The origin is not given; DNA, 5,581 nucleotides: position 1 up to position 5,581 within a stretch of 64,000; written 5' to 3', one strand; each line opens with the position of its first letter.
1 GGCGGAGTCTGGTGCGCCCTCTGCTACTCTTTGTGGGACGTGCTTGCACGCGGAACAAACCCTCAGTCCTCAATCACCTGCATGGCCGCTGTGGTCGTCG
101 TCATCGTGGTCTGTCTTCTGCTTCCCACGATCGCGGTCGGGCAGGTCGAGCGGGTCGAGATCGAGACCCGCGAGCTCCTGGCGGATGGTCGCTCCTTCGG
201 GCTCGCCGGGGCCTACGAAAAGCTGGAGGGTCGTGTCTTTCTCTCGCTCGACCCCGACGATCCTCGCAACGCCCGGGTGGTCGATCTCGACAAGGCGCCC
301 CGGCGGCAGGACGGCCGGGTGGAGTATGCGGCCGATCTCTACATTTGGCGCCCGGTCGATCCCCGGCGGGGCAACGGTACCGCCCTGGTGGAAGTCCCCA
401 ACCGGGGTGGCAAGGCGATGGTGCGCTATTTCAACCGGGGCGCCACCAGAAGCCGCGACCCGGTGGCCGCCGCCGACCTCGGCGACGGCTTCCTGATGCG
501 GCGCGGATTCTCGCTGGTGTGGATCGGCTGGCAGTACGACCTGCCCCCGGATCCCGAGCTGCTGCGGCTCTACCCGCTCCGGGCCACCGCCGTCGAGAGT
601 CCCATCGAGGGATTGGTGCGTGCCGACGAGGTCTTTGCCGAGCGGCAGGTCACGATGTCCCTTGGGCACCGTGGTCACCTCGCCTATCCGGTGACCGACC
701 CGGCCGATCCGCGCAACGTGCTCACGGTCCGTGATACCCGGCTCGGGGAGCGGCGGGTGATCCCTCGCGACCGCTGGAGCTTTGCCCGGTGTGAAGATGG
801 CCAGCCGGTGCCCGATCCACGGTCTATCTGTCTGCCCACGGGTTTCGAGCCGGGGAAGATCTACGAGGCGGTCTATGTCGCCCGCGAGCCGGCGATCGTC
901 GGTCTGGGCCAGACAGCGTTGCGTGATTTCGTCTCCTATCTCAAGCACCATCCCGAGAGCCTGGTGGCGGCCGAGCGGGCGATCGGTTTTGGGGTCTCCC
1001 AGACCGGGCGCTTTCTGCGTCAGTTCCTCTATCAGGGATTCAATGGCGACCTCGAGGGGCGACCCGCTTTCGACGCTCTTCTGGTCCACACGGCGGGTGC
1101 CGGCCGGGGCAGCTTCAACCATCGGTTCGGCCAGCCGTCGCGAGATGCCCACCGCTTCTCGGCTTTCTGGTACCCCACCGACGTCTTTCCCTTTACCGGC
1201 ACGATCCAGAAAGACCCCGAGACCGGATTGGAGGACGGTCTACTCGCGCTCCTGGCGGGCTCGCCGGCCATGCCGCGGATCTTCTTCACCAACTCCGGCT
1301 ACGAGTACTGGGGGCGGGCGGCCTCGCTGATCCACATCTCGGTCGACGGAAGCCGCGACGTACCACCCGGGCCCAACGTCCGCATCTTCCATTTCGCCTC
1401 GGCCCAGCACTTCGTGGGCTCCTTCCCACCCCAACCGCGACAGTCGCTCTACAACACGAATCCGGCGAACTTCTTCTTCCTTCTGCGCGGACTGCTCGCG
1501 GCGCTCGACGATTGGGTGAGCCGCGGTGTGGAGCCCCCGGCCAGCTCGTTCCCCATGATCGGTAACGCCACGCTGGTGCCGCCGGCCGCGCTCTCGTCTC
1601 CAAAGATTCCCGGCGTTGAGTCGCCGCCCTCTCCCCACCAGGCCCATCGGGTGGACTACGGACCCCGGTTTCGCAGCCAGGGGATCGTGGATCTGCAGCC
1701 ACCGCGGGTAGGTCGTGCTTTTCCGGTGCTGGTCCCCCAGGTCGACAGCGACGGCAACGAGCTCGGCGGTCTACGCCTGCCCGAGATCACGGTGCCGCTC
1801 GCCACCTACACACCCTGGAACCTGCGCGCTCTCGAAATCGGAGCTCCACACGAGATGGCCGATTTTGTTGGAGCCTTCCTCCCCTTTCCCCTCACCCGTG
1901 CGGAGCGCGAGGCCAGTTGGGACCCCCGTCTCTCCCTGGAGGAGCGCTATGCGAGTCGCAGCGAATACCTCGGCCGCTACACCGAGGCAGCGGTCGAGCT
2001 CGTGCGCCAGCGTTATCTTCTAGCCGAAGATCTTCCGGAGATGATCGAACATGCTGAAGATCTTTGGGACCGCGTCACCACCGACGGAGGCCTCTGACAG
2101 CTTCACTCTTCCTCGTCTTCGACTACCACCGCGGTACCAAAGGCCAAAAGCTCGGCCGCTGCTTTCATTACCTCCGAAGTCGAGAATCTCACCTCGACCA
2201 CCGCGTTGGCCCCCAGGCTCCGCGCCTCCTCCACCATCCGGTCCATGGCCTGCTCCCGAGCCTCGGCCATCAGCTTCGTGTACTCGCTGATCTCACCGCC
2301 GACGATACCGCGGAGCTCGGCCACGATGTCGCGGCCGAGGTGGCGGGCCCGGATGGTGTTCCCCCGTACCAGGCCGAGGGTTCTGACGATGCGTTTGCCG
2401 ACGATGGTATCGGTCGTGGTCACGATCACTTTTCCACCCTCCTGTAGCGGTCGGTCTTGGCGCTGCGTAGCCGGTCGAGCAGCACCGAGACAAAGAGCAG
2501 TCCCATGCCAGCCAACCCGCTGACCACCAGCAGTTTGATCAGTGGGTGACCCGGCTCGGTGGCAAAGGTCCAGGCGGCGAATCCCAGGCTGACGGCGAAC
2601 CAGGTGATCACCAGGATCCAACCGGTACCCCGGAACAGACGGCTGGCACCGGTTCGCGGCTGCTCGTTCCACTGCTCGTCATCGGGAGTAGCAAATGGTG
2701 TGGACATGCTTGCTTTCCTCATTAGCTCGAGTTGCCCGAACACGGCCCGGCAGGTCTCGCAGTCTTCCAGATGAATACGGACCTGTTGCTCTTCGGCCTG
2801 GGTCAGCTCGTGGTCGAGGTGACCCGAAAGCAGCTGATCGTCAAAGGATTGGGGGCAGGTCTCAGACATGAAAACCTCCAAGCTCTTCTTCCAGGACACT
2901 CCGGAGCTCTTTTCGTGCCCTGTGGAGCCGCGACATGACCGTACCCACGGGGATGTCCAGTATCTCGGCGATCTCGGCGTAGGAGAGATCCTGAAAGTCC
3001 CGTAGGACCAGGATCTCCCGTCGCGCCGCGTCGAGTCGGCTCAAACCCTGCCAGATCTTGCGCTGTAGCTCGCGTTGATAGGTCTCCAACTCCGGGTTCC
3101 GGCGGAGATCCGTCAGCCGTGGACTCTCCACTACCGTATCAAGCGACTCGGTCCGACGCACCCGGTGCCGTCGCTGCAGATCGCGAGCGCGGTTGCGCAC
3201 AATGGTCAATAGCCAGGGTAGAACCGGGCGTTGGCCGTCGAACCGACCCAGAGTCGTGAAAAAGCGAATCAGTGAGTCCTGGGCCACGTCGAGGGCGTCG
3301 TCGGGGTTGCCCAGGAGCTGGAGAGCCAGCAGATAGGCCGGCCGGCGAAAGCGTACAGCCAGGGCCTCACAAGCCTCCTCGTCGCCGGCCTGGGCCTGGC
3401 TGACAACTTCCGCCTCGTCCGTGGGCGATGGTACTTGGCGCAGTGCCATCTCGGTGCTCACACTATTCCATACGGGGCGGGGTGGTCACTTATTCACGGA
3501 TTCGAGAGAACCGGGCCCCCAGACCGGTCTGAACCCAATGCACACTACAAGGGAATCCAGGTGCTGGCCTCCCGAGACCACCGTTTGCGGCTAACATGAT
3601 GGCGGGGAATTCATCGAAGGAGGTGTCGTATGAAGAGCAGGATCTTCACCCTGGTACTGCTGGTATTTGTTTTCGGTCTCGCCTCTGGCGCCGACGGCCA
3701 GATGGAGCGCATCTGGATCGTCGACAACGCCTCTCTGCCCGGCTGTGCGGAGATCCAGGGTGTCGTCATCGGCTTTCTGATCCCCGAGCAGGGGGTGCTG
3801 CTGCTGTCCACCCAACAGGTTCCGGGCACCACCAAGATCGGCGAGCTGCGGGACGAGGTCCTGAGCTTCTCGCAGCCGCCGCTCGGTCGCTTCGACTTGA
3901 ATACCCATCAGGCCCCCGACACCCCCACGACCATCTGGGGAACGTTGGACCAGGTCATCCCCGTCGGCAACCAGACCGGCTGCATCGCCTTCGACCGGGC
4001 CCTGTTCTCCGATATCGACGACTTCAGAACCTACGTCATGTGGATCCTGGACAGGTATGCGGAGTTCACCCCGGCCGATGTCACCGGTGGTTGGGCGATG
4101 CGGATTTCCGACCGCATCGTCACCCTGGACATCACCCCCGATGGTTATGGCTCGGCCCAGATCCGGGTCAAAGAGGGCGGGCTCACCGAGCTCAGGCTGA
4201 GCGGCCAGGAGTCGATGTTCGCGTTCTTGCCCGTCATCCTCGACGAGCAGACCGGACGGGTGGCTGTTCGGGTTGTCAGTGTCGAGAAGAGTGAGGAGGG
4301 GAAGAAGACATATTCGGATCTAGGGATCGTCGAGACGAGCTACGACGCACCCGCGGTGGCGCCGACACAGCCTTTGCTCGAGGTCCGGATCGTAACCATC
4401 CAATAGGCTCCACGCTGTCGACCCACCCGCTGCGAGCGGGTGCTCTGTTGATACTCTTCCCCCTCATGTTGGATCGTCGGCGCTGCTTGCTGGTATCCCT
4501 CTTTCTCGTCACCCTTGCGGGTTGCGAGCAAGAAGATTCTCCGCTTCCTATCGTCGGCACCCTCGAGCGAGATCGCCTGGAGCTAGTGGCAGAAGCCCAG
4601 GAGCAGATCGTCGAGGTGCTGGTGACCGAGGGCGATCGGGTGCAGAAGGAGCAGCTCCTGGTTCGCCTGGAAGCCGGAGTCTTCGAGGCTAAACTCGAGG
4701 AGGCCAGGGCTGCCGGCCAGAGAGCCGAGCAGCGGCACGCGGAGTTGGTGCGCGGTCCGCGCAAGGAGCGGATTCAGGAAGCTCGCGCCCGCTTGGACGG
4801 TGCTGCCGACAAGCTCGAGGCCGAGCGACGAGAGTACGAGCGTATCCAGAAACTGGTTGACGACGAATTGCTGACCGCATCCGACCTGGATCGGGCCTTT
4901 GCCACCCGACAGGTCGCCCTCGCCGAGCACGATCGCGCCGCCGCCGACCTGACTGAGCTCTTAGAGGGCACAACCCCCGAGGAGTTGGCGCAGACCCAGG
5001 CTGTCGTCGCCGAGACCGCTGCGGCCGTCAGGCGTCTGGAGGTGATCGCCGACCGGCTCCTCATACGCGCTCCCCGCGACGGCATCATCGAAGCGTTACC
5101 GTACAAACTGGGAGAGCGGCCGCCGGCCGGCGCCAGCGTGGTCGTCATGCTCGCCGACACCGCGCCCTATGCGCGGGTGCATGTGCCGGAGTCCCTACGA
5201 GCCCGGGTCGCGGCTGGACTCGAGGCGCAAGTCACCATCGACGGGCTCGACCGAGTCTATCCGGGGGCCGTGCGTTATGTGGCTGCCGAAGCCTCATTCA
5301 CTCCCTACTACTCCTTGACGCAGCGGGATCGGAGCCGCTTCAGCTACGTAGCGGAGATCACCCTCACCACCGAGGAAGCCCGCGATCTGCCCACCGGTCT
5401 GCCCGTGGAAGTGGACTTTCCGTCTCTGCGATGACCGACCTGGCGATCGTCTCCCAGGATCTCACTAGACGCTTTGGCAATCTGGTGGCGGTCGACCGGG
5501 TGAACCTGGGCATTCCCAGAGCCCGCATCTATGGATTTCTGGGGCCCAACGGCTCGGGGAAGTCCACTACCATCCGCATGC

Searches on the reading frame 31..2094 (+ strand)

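Call 57: search_protein_families(library=pfam, proteins=[window:31-2094:+], max_evalue=0.001)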
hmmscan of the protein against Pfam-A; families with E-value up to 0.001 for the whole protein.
window:31-2094:+ (688 aa): 1 family
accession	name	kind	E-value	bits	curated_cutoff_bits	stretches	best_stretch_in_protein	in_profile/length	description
PF20091.5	Abhydrolase_10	-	4.9e-37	128.3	23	1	272-672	129-428/429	Alpha/beta hydrolase domain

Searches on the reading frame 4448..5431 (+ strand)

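Call 57: search_protein_families(library=pfam, proteins=[window:4448-5431:+], max_evalue=0.001)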
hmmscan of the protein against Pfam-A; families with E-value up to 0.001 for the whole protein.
window:4448-5431:+ (328 aa): 3 families
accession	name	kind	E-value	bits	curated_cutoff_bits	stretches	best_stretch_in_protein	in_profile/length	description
PF13437.12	HlyD_3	-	3.3e-11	44.3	22.2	1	206-283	2-81/106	HlyD family secretion protein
PF16576.10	HlyD_D23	-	3.9e-06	26.7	30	1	170-281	77-187/214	Barrel-sandwich domain of CusB or HlyD membrane-fusion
PF00364.28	Biotin_lipoyl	-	0.00083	19.6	22.1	0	51-76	13-38/73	Biotin-requiring enzyme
